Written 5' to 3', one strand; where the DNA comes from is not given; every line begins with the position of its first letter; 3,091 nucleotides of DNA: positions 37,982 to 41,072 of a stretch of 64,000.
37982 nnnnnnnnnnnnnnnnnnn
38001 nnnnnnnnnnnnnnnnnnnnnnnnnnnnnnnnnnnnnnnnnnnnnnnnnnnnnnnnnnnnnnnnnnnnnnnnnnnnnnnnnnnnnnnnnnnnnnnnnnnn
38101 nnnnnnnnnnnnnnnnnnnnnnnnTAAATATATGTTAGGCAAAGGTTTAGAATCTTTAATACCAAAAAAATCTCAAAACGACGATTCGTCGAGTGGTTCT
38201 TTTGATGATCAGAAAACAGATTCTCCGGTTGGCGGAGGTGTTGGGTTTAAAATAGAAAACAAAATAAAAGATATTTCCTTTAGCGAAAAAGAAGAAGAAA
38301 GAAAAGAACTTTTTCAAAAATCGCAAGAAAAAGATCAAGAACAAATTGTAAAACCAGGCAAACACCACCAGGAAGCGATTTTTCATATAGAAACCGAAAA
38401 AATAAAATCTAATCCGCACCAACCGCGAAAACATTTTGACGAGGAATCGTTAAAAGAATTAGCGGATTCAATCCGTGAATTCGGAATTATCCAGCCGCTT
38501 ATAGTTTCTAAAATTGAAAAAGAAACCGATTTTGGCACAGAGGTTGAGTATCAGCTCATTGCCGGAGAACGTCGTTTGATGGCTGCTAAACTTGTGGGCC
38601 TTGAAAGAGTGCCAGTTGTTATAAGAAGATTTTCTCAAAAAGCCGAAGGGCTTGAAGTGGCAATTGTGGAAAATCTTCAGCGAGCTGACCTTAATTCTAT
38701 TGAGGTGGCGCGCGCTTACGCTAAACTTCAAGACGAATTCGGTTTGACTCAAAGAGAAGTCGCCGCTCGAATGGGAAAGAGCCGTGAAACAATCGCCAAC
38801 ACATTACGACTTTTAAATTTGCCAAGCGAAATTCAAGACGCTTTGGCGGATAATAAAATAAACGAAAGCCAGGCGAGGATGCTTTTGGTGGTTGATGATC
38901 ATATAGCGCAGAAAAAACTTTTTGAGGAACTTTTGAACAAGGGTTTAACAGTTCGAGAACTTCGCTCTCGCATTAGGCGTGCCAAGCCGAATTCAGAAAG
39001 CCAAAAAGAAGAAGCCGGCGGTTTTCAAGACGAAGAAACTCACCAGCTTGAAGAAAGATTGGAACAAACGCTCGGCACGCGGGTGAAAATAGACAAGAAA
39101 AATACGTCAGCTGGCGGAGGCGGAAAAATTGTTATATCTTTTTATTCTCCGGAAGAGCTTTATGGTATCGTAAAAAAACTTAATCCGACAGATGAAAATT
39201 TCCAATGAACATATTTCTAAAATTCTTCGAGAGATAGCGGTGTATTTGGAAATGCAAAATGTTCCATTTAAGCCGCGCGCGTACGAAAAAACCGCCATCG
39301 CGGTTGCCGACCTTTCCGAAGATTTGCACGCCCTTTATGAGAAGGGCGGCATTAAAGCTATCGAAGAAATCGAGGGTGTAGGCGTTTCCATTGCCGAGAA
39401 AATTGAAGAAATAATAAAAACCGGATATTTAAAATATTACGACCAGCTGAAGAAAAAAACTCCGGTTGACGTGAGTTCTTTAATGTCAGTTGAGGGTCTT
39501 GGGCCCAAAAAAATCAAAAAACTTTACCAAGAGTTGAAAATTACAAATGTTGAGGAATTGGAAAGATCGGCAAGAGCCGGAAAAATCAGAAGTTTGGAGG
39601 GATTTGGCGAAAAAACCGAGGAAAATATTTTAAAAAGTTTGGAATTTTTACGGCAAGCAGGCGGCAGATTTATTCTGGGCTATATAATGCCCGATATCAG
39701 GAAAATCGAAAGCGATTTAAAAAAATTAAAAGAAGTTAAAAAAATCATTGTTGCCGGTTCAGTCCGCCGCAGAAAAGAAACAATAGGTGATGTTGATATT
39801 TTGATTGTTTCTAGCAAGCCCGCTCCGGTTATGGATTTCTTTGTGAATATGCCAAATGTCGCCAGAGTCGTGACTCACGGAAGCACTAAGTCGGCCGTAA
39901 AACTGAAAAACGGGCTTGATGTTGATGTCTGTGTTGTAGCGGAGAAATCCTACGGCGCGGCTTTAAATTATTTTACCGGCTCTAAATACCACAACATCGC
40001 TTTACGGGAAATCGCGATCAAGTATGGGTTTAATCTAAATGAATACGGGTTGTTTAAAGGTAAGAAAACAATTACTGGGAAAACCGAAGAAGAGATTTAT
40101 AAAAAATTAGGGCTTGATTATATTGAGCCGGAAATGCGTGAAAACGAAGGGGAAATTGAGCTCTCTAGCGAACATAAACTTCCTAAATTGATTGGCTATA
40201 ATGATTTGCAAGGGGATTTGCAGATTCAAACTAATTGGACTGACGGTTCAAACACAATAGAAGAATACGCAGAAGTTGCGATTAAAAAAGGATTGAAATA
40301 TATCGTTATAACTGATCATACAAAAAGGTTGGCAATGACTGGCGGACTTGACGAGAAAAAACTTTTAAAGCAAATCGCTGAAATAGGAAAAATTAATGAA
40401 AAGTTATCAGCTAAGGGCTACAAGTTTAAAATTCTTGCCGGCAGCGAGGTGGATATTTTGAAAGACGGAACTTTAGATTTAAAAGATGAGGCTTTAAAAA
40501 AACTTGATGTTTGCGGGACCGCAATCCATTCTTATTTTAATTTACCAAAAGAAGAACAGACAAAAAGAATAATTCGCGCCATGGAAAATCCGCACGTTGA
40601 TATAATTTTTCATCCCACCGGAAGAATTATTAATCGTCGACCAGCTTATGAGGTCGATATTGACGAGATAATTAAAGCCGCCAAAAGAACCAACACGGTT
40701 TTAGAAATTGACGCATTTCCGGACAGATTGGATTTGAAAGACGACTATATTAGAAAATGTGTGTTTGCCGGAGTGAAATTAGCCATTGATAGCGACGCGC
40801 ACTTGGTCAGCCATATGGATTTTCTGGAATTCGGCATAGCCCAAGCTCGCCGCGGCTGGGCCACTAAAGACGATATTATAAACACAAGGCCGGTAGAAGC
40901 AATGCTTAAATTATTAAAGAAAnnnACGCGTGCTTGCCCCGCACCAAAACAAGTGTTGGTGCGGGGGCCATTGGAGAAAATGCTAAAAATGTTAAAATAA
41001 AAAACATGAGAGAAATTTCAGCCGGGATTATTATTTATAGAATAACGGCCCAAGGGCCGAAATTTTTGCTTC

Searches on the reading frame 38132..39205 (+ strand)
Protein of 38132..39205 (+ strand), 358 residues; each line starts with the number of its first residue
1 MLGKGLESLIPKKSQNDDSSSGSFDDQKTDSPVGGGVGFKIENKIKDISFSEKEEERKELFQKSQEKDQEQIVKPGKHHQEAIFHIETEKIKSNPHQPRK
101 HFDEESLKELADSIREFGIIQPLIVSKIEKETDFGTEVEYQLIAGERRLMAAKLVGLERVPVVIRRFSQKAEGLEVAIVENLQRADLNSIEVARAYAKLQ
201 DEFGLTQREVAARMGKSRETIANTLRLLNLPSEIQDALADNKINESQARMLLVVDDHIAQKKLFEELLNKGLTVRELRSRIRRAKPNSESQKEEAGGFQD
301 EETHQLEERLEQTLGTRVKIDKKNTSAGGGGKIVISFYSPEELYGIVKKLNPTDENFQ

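Call 63: search_protein_families(library=pfam, proteins=[window:38132-39205:+], max_evalue=0.001)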
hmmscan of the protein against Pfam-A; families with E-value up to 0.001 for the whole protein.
window:38132-39205:+ (358 aa): 4 families
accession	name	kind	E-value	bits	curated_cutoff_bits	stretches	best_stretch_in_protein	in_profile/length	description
PF17762.8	HTH_ParB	-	2.8e-33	114.5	22.6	1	186-285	2-101/102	ParB HTH domain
PF02195.25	ParB_N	-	4.3e-29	100.9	26.3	1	83-183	3-95/95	ParB N-terminal domain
PF23552.2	ParB_C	-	1.2e-10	41.1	23.8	1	300-350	2-49/50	ParB dimerisation domain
PF01381.28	HTH_3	-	0.00036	20.9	23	0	202-223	7-28/55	Helix-turn-helix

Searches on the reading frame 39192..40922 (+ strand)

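Call 7: search_protein_families(library=pfam, proteins=[window:39192-40922:+], max_evalue=0.001)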
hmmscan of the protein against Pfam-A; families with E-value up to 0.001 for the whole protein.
window:39192-40922:+ (577 aa): 7 families
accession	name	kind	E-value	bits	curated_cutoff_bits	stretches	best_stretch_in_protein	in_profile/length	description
PF14791.11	DNA_pol_B_thumb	-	2.3e-23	82.2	25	1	257-317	1-63/63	DNA polymerase beta thumb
PF14716.13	HHH_8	-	4.1e-13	49.9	30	1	5-79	3-72/73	Helix-hairpin-helix domain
PF14520.12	HHH_5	-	1.1e-08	35.9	27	1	96-150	3-55/57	Helix-hairpin-helix domain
PF01909.29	NTP_transf_2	-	1.8e-08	35.1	21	0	169-212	1-45/93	Nucleotidyltransferase domain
PF02811.25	PHP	-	4.1e-08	34.2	26.4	1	342-474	1-124/164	PHP domain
PF14792.12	DNA_pol_B_palm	-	9.1e-06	26.3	25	1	172-209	14-51/113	DNA polymerase beta palm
PF18765.7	Polbeta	-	0.00012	22.6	26.9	0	171-209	2-41/93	Polymerase beta, Nucleotidyltransferase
